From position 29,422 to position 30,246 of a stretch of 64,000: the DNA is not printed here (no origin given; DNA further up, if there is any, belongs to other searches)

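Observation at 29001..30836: Recent tandem triplication of a small TPR-like gene, divergently arranged with a large secreted M16 peptidase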

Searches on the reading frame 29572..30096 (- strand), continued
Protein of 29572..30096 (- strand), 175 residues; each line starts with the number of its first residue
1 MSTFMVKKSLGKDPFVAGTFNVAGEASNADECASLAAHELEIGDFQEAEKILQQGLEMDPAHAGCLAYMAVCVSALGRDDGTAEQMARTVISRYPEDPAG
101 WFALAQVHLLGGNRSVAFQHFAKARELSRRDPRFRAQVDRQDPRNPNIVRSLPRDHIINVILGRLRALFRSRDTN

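Call 33: fold_search(model_id=the predicted structure, library=pdb)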
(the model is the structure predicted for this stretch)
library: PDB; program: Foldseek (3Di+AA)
matches with E <= 10: 1330; with E <= 0.001: 26
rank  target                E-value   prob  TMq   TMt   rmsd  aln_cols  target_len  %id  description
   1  2wqh                  1.4e-04  1.00  0.43  0.65   3.6        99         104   24  Crystal structure of CTPR3Y3 (released 2010-04-07)
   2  2vgy                  2.1e-04  1.00  0.46  0.57   4.7       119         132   23  Crystal structure of the Yersinia enterocolitica Type III Secretion Translocator Chaperone SycD (alternative dimer) (released 2007-12-04)
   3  2vgx_A                2.5e-04  1.00  0.46  0.57   4.2       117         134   21  Structure of the Yersinia enterocolitica Type III Secretion Translocator Chaperone SycD (released 2007-12-04)
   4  7obi_B                2.8e-04  1.00  0.42  0.53   4.8       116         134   22  Consensus tetratricopeptide repeat protein type RV4 (released 2022-02-23)
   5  2xcc_A                3.2e-04  1.00  0.46  0.57   4.8       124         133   22  Crystal structure of PcrH from Pseudomonas aeruginosa (released 2010-05-05)
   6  3kd7_A                3.4e-04  1.00  0.41  0.62   4.3       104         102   24  Designed TPR module (CTPR390) in complex with its peptide-ligand (Hsp90 peptide) (released 2010-02-02)
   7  4jl0_B                3.4e-04  1.00  0.46  0.59   5.1       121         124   23  Crystal structure of PcrH in complex with the chaperone binding region of PopB (released 2013-12-11)
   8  4j8e_B                3.6e-04  1.00  0.45  0.62   3.2       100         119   22  Middle domain of Hsc70-interacting protein, crystal form I (released 2013-07-03)
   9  2xcb_A                4.8e-04  1.00  0.45  0.55   4.1       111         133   24  Crystal structure of PcrH in complex with the chaperone binding region of PopD (released 2010-05-05)
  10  9gzg_A                5.0e-04  1.00  0.43  0.47   4.7       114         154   24  Crystal structure of CTPR4E4 mutant (released 2025-10-15)
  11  2xcb_B                5.0e-04  1.00  0.44  0.55   5.2       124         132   22  Crystal structure of PcrH in complex with the chaperone binding region of PopD (released 2010-05-05)
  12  2vgx_B                6.4e-04  1.00  0.44  0.51   4.6       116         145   22  Structure of the Yersinia enterocolitica Type III Secretion Translocator Chaperone SycD (released 2007-12-04)
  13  5fzq_B                6.7e-04  1.00  0.41  0.61   4.0        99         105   22  Designed TPR Protein M4N (released 2016-10-12)
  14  4jl0_A                6.7e-04  1.00  0.45  0.57   4.0       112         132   24  Crystal structure of PcrH in complex with the chaperone binding region of PopB (released 2013-12-11)
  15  8ara_A                7.1e-04  1.00  0.43  0.63   5.0       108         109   20  Heterologous Complex of Aeromonas hydrophila Type III secretion substrate AscX with Yersinia enterocolitica chaperone  (released 2023-04-26)
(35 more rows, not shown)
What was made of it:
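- On T3SS class II chaperone (LcrH/SycD, TIGR02552): Foldseek matches to 2vgy, 2vgx, 2xcc and 4jl0 at E 2-3e-4 (call 33).
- Closest known: Hop/Sti1, CHIP, SGT, Hip TPR co-chaperone modules. Same: Three-TPR peptide-binding modules with structural matches at E about 1e-3 (call 33).
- Best natural Foldseek matches are peptide-binding 3-TPR modules (SycD, PcrH, YscY, Hop, CHIP, SGT) at E about 2e-4 or weaker (call 33). Foldseek hits include Hop TPR1, CHIP, SGT and Hip (call 33).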

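Call 36: find_encoding_contigs(protein=P0021, flank=6000, max_places=3)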
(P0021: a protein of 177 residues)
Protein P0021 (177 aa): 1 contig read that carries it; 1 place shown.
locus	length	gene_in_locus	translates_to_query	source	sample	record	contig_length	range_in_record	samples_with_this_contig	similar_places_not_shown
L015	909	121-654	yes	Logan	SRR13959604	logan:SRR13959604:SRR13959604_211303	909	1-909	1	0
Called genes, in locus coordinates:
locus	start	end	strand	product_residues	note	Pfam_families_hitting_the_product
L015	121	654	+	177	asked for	PF13428:TPR_14 (faint), PF13432:TPR_16 (faint), PF14559:TPR_19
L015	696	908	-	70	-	?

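Call 40: find_homologous_proteins(query=A4, max_evalue=1e-10)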
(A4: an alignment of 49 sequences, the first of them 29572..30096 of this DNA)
Query A4 (49 sequences) (175 aa, profile of the alignment): 328 proteins with E <= 1e-10 among 8000 candidates; the best 120 are listed.
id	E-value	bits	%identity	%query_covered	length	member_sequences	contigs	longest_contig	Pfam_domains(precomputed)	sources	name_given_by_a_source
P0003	4.0e-66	240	66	98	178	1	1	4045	PF14559.13,PF23914.2,PF12895.14,PF13432.13,PF13428.13,PF07719.24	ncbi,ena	-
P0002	2.1e-65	238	65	97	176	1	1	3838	PF14559.13,PF23914.2,PF12895.14,PF13432.13,PF13428.13,PF04733.21,PF07719.24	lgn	-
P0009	1.1e-63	232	54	97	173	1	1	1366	PF14559.13,PF23914.2,PF13432.13,PF13428.13,PF07719.24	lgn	-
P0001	3.2e-63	231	100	100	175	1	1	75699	PF14559.13,PF23914.2,PF13432.13,PF13428.13,PF07719.24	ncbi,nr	ncbi:MAG: tetratricopeptide repeat protein [bacterium]|nr:tetratricopeptide repeat protein [bacteriu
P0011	1.8e-62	228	52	97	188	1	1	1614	PF14559.13,PF23914.2,PF13432.13,PF13428.13,PF07719.24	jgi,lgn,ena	-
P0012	8.9e-62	226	51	97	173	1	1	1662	PF14559.13,PF13424.13,PF13432.13,PF13428.13,PF07719.24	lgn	-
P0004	2.5e-61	224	63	98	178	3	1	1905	PF14559.13,PF13431.13,PF23914.2,PF00515.35,PF12895.14,PF13428.13,PF07719.24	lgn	-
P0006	4.6e-59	217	59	97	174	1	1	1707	PF14559.13,PF23914.2,PF13428.13,PF07719.24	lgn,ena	-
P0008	1.5e-57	212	58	98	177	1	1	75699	PF14559.13,PF13432.13,PF13428.13,PF07719.24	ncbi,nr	ncbi:MAG: tetratricopeptide repeat protein [bacterium]|nr:tetratricopeptide repeat protein [bacteriu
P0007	2.9e-57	211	58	98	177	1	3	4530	PF14559.13,PF13432.13,PF13428.13,PF07719.24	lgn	-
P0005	1.8e-52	196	79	75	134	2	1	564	PF14559.13,PF23914.2,PF12895.14,PF13432.13,PF13428.13,PF07719.24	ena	-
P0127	6.7e-44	168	25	95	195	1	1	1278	PF14559.13,PF13432.13,PF13428.13,PF07719.24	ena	-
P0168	6.5e-42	161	27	83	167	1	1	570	PF14559.13,PF13414.13,PF00515.35,PF13432.13,PF13428.13,PF07719.24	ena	-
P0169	3.7e-41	159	27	77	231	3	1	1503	PF14559.13,PF13414.13,PF00515.35,PF13432.13,PF13428.13,PF07719.24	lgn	-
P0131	2.6e-40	156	31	57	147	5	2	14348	PF14559.13,PF13431.13,PF13432.13,PF13181.13,PF07719.24,PF13174.13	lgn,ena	-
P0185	2.8e-38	149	23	79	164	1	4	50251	PF14559.13,PF13428.13,PF07719.24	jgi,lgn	jgi:tetratricopeptide (TPR) repeat protein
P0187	3.5e-38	149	23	65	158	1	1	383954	PF14559.13,PF13432.13,PF13428.13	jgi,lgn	-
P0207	3.5e-37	146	23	57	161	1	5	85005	PF13428.13,PF07719.24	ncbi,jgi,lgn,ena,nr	ncbi:MAG TPA: hypothetical protein VMW35_02405 [Myxococcota bacterium]|jgi:tetratricopeptide (TPR) r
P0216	6.8e-37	145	24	57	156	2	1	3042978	PF14559.13,PF00515.35,PF13428.13,PF07719.24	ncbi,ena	-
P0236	2.2e-36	143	27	58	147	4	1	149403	PF14559.13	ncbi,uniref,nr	ncbi:tetratricopeptide repeat protein [Pelovirga terrestris]|uniref:Tetratricopeptide repeat protein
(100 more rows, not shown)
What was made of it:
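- The word-indexed search found 328 proteins at E<=1e-10 (call 40).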

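Call 42: find_encoding_contigs(protein=P0236, flank=6000, max_places=2)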
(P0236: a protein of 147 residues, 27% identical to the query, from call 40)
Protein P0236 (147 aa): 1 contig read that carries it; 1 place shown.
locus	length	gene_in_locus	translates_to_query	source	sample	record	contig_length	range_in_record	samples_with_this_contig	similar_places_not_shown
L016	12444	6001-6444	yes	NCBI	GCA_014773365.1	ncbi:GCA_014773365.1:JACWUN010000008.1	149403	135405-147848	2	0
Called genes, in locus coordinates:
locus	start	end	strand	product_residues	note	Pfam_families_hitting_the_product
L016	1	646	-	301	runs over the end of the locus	PF18030:Rimk_N, PF02655:ATP-grasp_3, PF08443:RimK, PF02955:GSH-S_ATP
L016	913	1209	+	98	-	-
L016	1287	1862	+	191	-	-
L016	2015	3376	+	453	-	PF03448:MgtE_N, PF00571:CBS (faint), PF01769:MgtE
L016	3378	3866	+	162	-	PF05618:RimB-like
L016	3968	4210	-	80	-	PF09360:zf-CDGSH (weak)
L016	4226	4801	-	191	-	PF02525:Flavodoxin_2, PF03358:FMN_red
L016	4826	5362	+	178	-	PF13238:AAA_18, PF13671:AAA_33 (weak), PF01202:SKI, PF13207:AAA_17 (faint)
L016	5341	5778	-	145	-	PF00571:CBS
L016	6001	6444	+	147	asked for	PF14559:TPR_19 (faint)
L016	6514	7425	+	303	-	PF04960:Glutaminase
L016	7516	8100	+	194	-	PF04264:YceI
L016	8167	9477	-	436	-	PF25917:BSH_RND (weak), PF26002:Beta-barrel_AprE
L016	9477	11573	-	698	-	PF00664:ABC_membrane, PF00005:ABC_tran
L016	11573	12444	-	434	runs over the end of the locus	PF02321:OEP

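Call 43: find_encoding_contigs(protein=P0216, flank=6000, max_places=2)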
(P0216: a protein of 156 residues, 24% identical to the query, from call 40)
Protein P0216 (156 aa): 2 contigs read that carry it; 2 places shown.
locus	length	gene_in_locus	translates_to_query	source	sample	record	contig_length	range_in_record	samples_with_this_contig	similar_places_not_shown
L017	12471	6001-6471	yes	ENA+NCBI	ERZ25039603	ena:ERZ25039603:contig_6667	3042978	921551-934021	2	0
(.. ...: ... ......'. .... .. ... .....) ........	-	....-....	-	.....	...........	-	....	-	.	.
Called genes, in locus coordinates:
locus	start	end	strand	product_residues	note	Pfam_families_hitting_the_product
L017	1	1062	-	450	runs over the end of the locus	PF03448:MgtE_N, PF00571:CBS, PF01769:MgtE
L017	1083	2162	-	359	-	PF02771:Acyl-CoA_dh_N, PF00441:Acyl-CoA_dh_1, PF08028:Acyl-CoA_dh_2 (weak)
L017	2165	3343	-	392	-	PF02771:Acyl-CoA_dh_N, PF02770:Acyl-CoA_dh_M, PF00441:Acyl-CoA_dh_1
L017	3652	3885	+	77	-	PF13083:KH_KhpA-B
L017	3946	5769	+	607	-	PF00501:AMP-binding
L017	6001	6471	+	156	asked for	PF00515:TPR_1 (faint), PF07719:TPR_2 (faint), PF13428:TPR_14 (faint), PF14559:TPR_19 (faint)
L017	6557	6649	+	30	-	-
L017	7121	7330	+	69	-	-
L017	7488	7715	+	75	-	PF01192:RNA_pol_Rpb6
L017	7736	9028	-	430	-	PF02518:HATPase_c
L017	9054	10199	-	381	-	PF00437:T2SSE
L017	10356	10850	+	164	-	-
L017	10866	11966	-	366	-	PF01594:AI-2E_transport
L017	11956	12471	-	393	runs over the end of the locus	PF07690:MFS_1, PF13000:Acatn (faint)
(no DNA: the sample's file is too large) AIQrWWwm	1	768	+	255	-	?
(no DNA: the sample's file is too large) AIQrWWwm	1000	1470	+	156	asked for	PF00515:TPR_1 (faint), PF07719:TPR_2 (faint), PF13428:TPR_14 (faint), PF14559:TPR_19 (faint)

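Call 44: find_encoding_contigs(protein=P0207, flank=6000, max_places=3)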
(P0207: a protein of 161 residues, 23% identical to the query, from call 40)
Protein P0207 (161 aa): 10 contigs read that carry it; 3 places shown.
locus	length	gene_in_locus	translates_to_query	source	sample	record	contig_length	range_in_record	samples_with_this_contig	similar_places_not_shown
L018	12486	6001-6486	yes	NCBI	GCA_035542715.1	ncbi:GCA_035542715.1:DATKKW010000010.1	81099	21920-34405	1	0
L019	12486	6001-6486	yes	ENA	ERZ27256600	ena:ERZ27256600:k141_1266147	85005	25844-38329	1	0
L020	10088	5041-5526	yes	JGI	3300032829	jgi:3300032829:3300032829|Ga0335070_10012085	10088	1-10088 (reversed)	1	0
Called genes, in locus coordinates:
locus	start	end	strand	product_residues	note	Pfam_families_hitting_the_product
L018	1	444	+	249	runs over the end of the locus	PF14378:PAP2_3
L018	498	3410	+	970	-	PF01074:Glyco_hydro_38N, PF09261:Alpha-mann_mid (weak), PF07748:Glyco_hydro_38C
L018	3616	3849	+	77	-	PF13083:KH_KhpA-B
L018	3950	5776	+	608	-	PF00501:AMP-binding, PF13193:AMP-binding_C (weak)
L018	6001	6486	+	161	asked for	PF07719:TPR_2 (faint), PF13428:TPR_14 (faint)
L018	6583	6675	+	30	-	-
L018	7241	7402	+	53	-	-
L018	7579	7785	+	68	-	PF01192:RNA_pol_Rpb6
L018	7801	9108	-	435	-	PF00512:HisKA (weak), PF02518:HATPase_c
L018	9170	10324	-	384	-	PF00437:T2SSE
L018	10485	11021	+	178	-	-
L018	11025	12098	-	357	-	PF01594:AI-2E_transport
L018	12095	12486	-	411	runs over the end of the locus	PF07690:MFS_1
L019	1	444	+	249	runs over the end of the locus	PF14378:PAP2_3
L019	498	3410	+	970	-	PF01074:Glyco_hydro_38N, PF09261:Alpha-mann_mid (weak), PF07748:Glyco_hydro_38C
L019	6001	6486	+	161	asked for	PF07719:TPR_2 (faint), PF13428:TPR_14 (faint)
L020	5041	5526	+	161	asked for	PF07719:TPR_2 (faint), PF13428:TPR_14 (faint)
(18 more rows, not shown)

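Call 55: search_solved_structures(query=A6, max_evalue=0.001)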
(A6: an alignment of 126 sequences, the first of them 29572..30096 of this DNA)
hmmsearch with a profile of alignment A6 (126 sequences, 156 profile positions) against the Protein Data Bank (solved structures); distinct sequences matched with E-value up to 0.001: 176 (the best 60 are shown).
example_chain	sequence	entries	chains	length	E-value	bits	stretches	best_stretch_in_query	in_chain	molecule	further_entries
9qhb_A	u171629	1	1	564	1.2e-91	307.5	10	6-118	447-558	Engineered tetratricopeptide repeat protein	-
8bu0_A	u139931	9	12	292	1.2e-66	226.3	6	6-118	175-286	Consensus tetratricopeptide repeat protein | Crystal structure of an 8-repeat consensus TPR superhelix with Zinc. | Monomer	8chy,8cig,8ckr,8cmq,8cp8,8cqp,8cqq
9qhc_A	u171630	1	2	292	8.3e-62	210.6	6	6-111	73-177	Engineered tetratricopeptide repeat protein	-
8ch0_A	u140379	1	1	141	5.3e-24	87.8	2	6-111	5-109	Consensus tetratricopeptide repeat protein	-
7yeh_B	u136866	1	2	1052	1.3e-19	73.5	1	8-107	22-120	UDP-N-acetylglucosamine--peptide N-acetylglucosaminyltransferase 110 kDa subunit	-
7ntf_A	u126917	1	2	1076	2.4e-19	72.6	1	10-107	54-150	Isoform 1 of UDP-N-acetylglucosamine--peptide N-acetylglucosaminyltransferase 110 kDa subu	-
7yea_A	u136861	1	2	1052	2.9e-19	72.4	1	11-107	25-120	UDP-N-acetylglucosamine--peptide N-acetylglucosaminyltransferase 110 kDa subunit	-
1w3b_A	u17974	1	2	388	3.6e-18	68.8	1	12-107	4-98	UDP-N-ACETYLGLUCOSAMINE--PEPTIDE N-ACETYLGLUCOSAMINYLTRANSFERASE 110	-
6eou_A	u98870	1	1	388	7e-18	67.9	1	12-107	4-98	UDP-N-acetylglucosamine--peptide N-acetylglucosaminyltransferase 110 kDa subunit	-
9g8o_B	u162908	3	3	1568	6.9e-17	64.7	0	7-108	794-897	Superkiller complex protein 3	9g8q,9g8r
7qdr_B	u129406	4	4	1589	7.6e-17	64.5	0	7-108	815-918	Tetratricopeptide repeat protein 37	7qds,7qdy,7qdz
2fo7_A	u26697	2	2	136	2.7e-16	62.7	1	6-108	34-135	SYNTHETIC CONSENSUS TPR PROTEIN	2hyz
9gzg_A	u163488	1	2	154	3.5e-16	62.3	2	9-119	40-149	Engineered CTPR protein with glutamic acids for conductivity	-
6xt9_D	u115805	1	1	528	3.9e-16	62.2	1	6-116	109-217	Bardet-Biedl syndrome 4 protein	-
1na0_A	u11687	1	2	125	1e-15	60.9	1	1-119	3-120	designed protein CTPR3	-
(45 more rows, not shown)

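Call 58: predict_structure(alignment_id=A6)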
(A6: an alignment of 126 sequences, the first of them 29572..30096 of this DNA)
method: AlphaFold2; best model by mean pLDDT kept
length: 175 residues; sequences in the alignment: 126
mean_pLDDT: 76.4   pTM: 0.65
mean pLDDT of the five models: 76.4, 75.3, 74.8, 74.1, 73.4
residues with pLDDT >= 90: 70; 70-90: 44; 50-70: 32; < 50: 29
segments of 3 or more residues with pLDDT < 50: 1-26
pLDDT, mean of each block of 10 residues (from residue 1): 36 35 57 91 92 94 95 87 94 94 93 88 88 80 59 65 64 51
secondary structure, 60 per line:
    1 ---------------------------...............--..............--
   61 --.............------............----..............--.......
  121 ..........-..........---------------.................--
elements in order: H28-42 H45-58 H63-75 H82-93 H98-111 H114-130 H132-141 H157-173
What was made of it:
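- AF2 does not place the tail confidently (pLDDT 59-65, call 58).
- Tried and rejected: The tail pLDDT rose only to 59-65 (call 58).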

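Call 60: search_protein_families(library=pfam, proteins=[P0207, P0236, P0216, P0031, P0037, P0185], max_evalue=0.01)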
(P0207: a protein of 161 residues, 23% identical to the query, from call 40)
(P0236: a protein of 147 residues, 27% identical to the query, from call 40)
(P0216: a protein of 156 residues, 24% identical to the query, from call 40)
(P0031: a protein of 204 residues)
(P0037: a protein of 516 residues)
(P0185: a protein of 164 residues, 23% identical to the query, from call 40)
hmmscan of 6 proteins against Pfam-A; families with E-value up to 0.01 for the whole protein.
P0207 (161 aa): 5 families
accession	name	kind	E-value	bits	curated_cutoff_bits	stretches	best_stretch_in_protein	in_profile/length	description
PF13428.12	TPR_14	-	3.5e-07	30.7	23.5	1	76-119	1-44/44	Tetratricopeptide repeat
PF07719.23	TPR_2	-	9.9e-07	28.9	27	0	7-33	1-27/34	Tetratricopeptide repeat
PF13181.12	TPR_8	-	0.0011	19.4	25.7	0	77-109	2-34/34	Tetratricopeptide repeat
PF00515.34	TPR_1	-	0.0011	19.2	27.8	0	7-33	1-27/34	Tetratricopeptide repeat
PF14559.12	TPR_19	-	0.0013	19.4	25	0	55-118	4-67/68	Tetratricopeptide repeat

P0236 (147 aa): 5 families
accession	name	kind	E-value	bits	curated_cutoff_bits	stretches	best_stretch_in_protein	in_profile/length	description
PF14559.12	TPR_19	-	1.7e-06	28.7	25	1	52-107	3-59/68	Tetratricopeptide repeat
PF13432.12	TPR_16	-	9.9e-05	23.2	32.7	1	50-99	7-56/65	Tetratricopeptide repeat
PF13431.12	TPR_17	-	0.00026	21.5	24.4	0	63-95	2-34/34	Tetratricopeptide repeat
PF13428.12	TPR_14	-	0.004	18.2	23.5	0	44-83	6-44/44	Tetratricopeptide repeat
PF12895.13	ANAPC3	-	0.0076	16.9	27.2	0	65-102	13-50/82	Anaphase-promoting complex, cyclosome, subunit 3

P0216 (156 aa): 7 families
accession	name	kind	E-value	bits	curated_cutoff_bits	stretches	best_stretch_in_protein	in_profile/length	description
PF07719.23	TPR_2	-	4.1e-09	36.3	27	0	7-40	1-34/34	Tetratricopeptide repeat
PF13428.12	TPR_14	-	3.7e-08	33.7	23.5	1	76-116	1-41/44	Tetratricopeptide repeat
PF14559.12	TPR_19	-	1.4e-07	32.1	25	1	55-113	4-62/68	Tetratricopeptide repeat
PF00515.34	TPR_1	-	9.4e-06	25.7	27.8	0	7-40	1-34/34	Tetratricopeptide repeat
PF13181.12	TPR_8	-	0.0011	19.4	25.7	0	77-108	2-33/34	Tetratricopeptide repeat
PF13414.12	TPR_11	-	0.003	17.7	26.8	0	75-87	27-39/42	TPR repeat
PF13432.12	TPR_16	-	0.0096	16.8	32.7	0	13-70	3-59/65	Tetratricopeptide repeat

P0031 (204 aa): 8 families
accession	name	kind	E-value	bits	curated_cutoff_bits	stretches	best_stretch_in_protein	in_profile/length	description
PF13431.12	TPR_17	-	1.6e-07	31.5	24.4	1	60-93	1-33/34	Tetratricopeptide repeat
PF14559.12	TPR_19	-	2.4e-07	31.4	25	1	50-99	3-51/68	Tetratricopeptide repeat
PF13428.12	TPR_14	-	1.2e-06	29.1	23.5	1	52-80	15-43/44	Tetratricopeptide repeat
PF13432.12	TPR_16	-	4.4e-05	24.3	32.7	1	49-106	8-64/65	Tetratricopeptide repeat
PF23914.1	TPR_CcmH_CycH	-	0.0001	22.6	42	0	46-94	95-142/158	Cytochrome c-type biogenesis protein H TPR domain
PF04733.20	Coatomer_E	-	0.00011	22.1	21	1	31-104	194-267/290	Coatomer epsilon subunit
PF13424.12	TPR_12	-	0.00015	22.3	30.1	0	50-99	15-71/77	Tetratricopeptide repeat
PF09613.16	HrpB1_HrpK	-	0.00027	21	29.3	1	44-86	51-93/126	Bacterial type III secretion protein (HrpB1_HrpK)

P0037 (516 aa): 21 families
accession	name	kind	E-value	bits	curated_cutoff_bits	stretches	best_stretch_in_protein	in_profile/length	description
PF14559.12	TPR_19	-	1.1e-24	86.9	25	4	285-349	1-65/68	Tetratricopeptide repeat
PF07719.23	TPR_2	-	4.7e-20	70.4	27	1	277-308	3-34/34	Tetratricopeptide repeat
PF13428.12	TPR_14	-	5.9e-19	67.1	23.5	1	244-283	4-43/44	Tetratricopeptide repeat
PF13432.12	TPR_16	-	2.4e-16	60.3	32.7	4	247-307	3-63/65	Tetratricopeptide repeat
PF13414.12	TPR_11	-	2.8e-15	56.1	26.8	1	250-289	3-42/42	TPR repeat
PF13181.12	TPR_8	-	2.4e-13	49.5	25.7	0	246-272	6-32/34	Tetratricopeptide repeat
PF13431.12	TPR_17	-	8.4e-11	41.7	24.4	0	470-500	3-33/34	Tetratricopeptide repeat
PF00515.34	TPR_1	-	3e-10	39.9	27.8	0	246-272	6-32/34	Tetratricopeptide repeat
PF13371.12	TPR_9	-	3.1e-10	40.4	35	1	283-348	3-68/73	Tetratricopeptide repeat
PF23914.1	TPR_CcmH_CycH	-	8.5e-09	35.9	42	0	87-126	47-86/158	Cytochrome c-type biogenesis protein H TPR domain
PF13174.12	TPR_6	-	5.9e-08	33.3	26.3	0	349-374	6-31/33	Tetratricopeptide repeat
PF13429.12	TPR_15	-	1.3e-06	28.5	26.2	0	315-484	14-184/280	Tetratricopeptide repeat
PF13176.12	TPR_7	-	5.9e-06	26.4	27.9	0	246-273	4-31/36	Tetratricopeptide repeat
PF20308.4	TPR-S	-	1.8e-05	25.7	27.6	0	225-270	8-47/102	Tetratricopeptide Repeats-Sensor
PF24575.1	TPR_Slam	-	2.2e-05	25.3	35.2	0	285-329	57-101/104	Surface lipoprotein assembly modifier, N-terminal TPR repeats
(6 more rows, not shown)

P0185 (164 aa): 6 families
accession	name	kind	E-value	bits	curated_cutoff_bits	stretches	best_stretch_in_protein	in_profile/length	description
PF07719.23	TPR_2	-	1e-07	31.9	27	0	76-109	1-34/34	Tetratricopeptide repeat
PF13428.12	TPR_14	-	1.6e-06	28.6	23.5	0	76-117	1-42/44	Tetratricopeptide repeat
PF14559.12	TPR_19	-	4.5e-06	27.3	25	0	55-109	4-58/68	Tetratricopeptide repeat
PF00515.34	TPR_1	-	0.00057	20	27.8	0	7-38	1-32/34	Tetratricopeptide repeat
PF13414.12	TPR_11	-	0.0037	17.4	26.8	0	75-87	27-39/42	TPR repeat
PF13181.12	TPR_8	-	0.005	17.4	25.7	0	77-109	2-34/34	Tetratricopeptide repeat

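Call 64: find_encoding_contigs(protein=P0031, flank=6000, max_places=3)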
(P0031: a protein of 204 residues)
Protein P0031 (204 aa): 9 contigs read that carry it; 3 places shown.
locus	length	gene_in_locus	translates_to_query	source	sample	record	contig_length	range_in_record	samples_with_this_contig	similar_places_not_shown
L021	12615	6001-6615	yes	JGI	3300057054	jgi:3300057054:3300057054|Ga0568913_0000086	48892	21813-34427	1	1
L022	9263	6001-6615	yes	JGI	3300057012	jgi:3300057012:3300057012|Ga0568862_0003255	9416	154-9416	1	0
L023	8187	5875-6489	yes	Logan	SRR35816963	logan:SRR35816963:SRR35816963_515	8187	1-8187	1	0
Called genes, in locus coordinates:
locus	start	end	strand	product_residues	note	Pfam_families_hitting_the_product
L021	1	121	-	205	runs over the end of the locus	-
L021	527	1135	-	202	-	-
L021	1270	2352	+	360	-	-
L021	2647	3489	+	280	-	-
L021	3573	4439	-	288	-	PF01739:CheR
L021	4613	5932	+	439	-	-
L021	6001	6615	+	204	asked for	PF13428:TPR_14 (faint), PF13431:TPR_17 (faint), PF14559:TPR_19 (weak)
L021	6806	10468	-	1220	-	PF00128:Alpha-amylase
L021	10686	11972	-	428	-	PF17170:DUF5128 (weak)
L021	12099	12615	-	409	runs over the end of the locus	PF01435:Peptidase_M48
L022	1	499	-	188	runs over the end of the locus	-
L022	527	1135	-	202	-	-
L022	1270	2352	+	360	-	-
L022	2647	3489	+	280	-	-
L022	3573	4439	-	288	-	PF01739:CheR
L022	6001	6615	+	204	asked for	PF13428:TPR_14 (faint), PF13431:TPR_17 (faint), PF14559:TPR_19 (weak)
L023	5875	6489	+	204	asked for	PF13428:TPR_14 (faint), PF13431:TPR_17 (faint), PF14559:TPR_19 (weak)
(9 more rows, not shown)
